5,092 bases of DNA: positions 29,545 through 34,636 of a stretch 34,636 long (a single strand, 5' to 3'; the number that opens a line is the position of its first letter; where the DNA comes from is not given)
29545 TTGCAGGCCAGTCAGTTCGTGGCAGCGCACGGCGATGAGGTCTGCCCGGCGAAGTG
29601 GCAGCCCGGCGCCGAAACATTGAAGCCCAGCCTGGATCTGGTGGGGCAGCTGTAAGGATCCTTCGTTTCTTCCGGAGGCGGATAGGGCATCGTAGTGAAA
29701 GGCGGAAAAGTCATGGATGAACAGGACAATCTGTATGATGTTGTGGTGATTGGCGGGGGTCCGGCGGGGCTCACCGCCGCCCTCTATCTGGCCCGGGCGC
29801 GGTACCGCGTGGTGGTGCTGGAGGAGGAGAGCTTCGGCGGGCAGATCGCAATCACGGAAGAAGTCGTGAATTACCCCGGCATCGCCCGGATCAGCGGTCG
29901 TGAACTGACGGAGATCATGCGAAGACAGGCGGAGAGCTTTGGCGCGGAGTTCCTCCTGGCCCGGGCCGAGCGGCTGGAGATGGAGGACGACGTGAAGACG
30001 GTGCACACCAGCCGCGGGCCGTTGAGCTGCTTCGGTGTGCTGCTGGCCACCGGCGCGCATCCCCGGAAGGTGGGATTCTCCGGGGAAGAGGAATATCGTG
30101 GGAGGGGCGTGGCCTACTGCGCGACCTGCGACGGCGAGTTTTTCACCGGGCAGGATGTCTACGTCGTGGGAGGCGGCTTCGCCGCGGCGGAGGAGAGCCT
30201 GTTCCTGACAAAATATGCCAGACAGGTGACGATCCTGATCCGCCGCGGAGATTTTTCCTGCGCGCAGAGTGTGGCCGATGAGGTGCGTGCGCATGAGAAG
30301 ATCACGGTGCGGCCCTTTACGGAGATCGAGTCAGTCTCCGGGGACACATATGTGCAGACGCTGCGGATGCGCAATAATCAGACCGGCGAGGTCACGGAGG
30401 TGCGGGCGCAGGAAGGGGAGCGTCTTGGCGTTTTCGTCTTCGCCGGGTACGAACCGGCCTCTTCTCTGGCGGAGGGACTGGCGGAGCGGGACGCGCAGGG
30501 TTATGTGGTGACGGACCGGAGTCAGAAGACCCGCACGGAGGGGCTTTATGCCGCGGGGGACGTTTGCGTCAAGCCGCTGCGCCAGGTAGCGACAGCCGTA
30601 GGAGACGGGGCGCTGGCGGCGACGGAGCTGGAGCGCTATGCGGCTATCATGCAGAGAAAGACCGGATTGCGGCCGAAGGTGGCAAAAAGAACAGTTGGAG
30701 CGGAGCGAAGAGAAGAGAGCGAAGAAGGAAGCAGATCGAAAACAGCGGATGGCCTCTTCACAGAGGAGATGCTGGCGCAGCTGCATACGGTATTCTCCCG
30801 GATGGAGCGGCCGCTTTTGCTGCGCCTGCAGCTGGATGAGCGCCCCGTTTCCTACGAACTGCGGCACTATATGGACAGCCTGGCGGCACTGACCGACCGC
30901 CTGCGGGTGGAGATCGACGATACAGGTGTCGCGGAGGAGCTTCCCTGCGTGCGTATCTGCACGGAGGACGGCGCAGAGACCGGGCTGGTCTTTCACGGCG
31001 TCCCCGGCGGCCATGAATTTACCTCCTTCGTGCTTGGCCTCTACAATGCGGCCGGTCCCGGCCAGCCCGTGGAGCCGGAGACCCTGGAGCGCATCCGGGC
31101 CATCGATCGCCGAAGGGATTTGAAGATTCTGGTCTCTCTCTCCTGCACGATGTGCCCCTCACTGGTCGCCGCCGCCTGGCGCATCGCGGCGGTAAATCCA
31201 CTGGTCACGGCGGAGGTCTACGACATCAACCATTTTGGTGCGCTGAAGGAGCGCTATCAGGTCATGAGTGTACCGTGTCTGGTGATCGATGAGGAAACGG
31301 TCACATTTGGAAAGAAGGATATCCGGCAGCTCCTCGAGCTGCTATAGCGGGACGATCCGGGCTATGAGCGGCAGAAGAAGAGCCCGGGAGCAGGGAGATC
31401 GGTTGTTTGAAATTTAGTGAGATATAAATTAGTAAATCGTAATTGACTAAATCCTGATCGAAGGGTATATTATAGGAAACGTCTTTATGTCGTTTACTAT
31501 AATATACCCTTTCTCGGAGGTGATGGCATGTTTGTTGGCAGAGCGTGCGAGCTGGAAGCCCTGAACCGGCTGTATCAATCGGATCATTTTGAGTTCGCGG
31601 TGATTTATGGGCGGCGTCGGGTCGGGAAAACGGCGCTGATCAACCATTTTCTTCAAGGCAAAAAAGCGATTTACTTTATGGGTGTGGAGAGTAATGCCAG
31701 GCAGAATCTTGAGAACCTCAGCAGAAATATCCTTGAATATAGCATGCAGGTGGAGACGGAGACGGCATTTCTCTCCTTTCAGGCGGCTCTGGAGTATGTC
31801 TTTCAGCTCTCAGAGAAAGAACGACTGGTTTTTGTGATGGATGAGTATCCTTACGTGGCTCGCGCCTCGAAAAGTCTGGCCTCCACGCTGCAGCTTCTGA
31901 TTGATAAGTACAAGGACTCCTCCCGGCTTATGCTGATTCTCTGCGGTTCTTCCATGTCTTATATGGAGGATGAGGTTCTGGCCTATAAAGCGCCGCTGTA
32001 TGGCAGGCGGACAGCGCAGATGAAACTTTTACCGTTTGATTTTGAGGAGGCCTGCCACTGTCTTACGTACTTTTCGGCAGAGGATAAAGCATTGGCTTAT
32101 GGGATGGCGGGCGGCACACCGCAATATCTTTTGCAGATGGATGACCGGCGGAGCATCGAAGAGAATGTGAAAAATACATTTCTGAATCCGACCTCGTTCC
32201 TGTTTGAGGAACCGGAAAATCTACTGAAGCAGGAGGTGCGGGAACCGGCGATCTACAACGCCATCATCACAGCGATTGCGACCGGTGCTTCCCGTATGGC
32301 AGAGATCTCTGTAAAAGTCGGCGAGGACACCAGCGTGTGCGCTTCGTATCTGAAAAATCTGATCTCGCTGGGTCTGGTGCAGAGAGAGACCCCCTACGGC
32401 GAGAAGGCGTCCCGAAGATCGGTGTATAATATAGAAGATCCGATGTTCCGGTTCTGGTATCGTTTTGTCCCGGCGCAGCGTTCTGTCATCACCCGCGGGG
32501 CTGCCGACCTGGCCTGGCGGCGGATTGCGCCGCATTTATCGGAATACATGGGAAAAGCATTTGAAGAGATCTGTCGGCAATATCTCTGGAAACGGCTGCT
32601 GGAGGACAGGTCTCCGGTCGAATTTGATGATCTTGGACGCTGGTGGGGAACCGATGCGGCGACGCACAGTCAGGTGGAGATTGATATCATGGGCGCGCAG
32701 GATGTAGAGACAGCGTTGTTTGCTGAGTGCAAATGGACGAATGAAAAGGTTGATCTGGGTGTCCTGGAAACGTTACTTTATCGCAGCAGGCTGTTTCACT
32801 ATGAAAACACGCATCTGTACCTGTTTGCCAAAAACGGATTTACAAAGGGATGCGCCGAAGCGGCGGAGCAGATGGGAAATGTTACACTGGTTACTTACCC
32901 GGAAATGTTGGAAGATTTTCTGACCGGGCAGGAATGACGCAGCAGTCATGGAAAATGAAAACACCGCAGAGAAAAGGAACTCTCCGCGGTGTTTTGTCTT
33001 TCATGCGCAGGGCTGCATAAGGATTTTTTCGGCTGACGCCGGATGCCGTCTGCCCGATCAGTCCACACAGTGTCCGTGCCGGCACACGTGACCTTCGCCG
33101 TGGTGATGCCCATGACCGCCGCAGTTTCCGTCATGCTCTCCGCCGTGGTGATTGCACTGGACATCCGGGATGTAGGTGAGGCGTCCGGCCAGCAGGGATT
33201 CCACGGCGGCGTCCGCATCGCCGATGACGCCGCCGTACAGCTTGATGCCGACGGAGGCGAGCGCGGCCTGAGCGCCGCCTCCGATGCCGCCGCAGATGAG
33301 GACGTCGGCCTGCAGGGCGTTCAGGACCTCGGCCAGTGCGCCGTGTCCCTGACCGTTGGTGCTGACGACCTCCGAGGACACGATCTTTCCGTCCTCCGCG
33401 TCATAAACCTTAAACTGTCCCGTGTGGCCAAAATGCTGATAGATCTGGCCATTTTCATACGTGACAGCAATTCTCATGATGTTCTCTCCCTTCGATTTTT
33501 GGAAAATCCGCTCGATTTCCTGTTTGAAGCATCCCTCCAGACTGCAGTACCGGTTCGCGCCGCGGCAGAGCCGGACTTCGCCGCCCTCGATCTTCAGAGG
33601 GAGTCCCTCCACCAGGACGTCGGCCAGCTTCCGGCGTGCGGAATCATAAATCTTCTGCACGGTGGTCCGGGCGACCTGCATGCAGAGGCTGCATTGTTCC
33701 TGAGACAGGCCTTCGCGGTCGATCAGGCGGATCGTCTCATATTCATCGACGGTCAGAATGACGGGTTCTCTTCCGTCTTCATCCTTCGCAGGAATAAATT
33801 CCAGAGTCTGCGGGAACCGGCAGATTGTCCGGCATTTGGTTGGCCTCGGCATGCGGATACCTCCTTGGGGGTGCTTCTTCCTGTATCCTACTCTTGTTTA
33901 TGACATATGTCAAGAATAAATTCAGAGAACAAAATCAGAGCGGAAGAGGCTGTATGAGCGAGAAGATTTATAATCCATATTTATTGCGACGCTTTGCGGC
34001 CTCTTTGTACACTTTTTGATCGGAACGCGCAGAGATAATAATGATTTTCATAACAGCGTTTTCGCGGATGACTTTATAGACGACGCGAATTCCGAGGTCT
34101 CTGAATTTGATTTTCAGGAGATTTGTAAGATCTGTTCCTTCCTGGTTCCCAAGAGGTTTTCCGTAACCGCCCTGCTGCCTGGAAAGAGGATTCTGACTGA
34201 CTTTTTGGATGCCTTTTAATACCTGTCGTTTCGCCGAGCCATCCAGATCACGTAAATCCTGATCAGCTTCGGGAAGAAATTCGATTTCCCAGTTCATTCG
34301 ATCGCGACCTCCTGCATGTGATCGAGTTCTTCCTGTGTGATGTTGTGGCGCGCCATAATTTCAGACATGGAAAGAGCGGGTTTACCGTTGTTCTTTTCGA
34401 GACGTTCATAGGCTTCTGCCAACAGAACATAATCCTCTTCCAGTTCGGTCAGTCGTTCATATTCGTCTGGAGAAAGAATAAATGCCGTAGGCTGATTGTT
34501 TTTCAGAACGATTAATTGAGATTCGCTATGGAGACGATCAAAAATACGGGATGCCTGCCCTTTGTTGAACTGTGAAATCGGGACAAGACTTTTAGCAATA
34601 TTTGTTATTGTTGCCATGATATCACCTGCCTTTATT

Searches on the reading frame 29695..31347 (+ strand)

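Call 8: search_protein_families(library=pfam, proteins=[window:29695-31347:+])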
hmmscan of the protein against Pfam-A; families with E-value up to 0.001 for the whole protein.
window:29695-31347:+ (550 aa): 14 families
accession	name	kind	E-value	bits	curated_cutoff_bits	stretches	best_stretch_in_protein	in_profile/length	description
PF07992.20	Pyr_redox_2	-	3.4e-40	138.7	26.1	1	14-305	1-291/291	Pyridine nucleotide-disulphide oxidoreductase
PF13738.12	Pyr_redox_3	-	7.5e-21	75.1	30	2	90-288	103-305/305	Pyridine nucleotide-disulphide oxidoreductase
PF13192.12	Thioredoxin_3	-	2.7e-14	53.4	24.8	1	475-547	2-75/76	Thioredoxin domain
PF01266.30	DAO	-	1.1e-13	51.9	27.9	1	15-49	1-37/353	FAD dependent oxidoreductase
PF00070.33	Pyr_redox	-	2.6e-13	50.7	22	1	155-225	2-79/82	Pyridine nucleotide-disulphide oxidoreductase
PF00890.30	FAD_binding_2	-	1.3e-10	41.5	20.4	1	15-54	1-41/414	FAD binding domain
PF13450.12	NAD_binding_8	-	2.7e-08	34.4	21.9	1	18-52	1-36/68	NAD(P)-binding Rossmann-like domain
PF01946.23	Thi4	-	4.4e-07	29.8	26.2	1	14-51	18-57/235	Thi4 family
PF12831.13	FAD_oxidored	-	1.9e-06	27.9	27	1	15-51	1-38/416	FAD dependent oxidoreductase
PF03486.20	HI0933_like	-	2.5e-06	27.6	50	1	15-53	2-41/244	HI0933-like protein Rossmann domain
PF01134.28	GIDA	-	2.9e-06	27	22.1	1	15-43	1-29/391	Glucose inhibited division protein A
PF01494.25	FAD_binding_3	-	1.3e-05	25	22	1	14-44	2-32/349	FAD binding domain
PF13241.12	NAD_binding_7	-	0.00027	21.9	22.1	0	15-51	9-41/104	Putative NAD(P)-binding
PF05834.18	Lycopene_cycl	-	0.00029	20.5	23.4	0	15-43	1-31/380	Lycopene cyclase protein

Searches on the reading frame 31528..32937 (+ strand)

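Call 8: search_protein_families(library=pfam, proteins=[window:31528-32937:+])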
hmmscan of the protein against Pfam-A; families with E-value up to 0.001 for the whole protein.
window:31528-32937:+ (469 aa): 5 families
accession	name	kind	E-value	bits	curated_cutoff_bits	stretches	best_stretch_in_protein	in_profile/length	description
PF03008.20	DUF234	-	2.8e-26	92.3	22.5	1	310-406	1-93/100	Archaea bacterial proteins of unknown function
PF01637.24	ATPase_2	-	4.1e-25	89.3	33.2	1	2-203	1-224/225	ATPase domain predominantly from Archaea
PF13173.12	AAA_14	-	3.4e-10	40.4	27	1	23-175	4-128/129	AAA domain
PF13191.12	AAA_16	-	1.4e-06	29.4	32.6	1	2-117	2-151/167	AAA ATPase domain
PF13401.12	AAA_22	-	0.00058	20.6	27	0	23-141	7-123/130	AAA domain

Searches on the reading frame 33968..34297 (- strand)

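Call 8: search_protein_families(library=pfam, proteins=[window:33968-34297:-])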
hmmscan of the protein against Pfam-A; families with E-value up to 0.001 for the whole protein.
window:33968-34297:- (109 aa): 1 family
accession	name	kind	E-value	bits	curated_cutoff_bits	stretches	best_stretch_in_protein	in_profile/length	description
PF05016.21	ParE_toxin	-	4.3e-05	24.4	23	1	5-93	1-87/89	ParE toxin of type II toxin-antitoxin system, parDE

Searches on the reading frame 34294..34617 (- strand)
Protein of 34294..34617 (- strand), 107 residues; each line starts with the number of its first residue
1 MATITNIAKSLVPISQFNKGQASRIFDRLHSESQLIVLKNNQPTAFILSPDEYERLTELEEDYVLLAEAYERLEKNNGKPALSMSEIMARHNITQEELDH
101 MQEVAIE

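Call 8: search_protein_families(library=pfam, proteins=[window:34294-34617:-])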
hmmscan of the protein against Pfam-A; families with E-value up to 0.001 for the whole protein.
window:34294-34617:- (107 aa): 2 families
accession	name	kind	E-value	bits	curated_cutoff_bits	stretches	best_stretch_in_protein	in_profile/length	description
PF02604.26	PhdYeFM_antitox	-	3.3e-09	36.8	29.8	1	12-72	4-62/74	Antitoxin Phd_YefM, type II toxin-antitoxin system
PF18506.7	RelB-like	-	0.0003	21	27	1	33-65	4-36/62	RelB Antitoxin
